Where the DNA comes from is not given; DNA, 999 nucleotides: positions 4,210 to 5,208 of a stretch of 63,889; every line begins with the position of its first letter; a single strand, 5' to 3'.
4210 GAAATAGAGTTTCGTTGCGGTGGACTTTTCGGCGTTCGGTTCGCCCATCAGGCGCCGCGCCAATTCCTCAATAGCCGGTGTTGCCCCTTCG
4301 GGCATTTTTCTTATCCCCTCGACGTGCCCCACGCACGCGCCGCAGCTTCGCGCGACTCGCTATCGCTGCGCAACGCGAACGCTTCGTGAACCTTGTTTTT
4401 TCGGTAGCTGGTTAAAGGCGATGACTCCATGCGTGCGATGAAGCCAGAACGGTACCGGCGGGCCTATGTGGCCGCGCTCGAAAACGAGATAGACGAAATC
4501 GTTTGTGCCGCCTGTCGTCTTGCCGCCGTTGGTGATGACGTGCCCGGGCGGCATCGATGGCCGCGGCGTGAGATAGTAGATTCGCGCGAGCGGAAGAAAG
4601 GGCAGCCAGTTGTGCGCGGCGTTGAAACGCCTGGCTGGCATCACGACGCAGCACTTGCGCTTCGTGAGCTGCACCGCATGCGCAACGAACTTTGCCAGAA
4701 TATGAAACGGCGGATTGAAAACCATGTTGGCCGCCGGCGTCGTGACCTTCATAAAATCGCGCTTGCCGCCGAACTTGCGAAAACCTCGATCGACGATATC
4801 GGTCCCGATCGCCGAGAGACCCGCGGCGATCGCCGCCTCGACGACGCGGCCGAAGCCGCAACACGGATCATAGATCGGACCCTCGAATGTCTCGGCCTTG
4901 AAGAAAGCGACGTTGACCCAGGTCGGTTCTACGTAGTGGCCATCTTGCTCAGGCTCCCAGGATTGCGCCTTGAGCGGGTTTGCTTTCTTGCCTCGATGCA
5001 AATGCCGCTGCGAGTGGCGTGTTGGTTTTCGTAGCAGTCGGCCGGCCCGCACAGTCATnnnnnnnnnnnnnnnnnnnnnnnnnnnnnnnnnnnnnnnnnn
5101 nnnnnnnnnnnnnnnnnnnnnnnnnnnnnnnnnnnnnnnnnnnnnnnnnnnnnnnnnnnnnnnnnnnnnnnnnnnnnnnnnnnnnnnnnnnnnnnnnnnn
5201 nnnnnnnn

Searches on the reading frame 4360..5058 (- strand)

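Call 9: search_protein_families(library=pfam, proteins=[window:4360-5058:-], max_evalue=0.01)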
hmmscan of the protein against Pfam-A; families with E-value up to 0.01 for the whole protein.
window:4360-5058:- (232 aa): 0 families

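Call 13: search_protein_families(library=phrogs, proteins=[window:4360-5058:-], max_evalue=0.001)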
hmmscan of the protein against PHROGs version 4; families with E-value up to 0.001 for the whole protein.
window:4360-5058:- (232 aa): 1 family
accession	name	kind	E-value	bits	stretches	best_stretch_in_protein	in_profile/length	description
phrog_799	-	other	4.9e-24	86.3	1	27-210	200-383/458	DNA methyltransferase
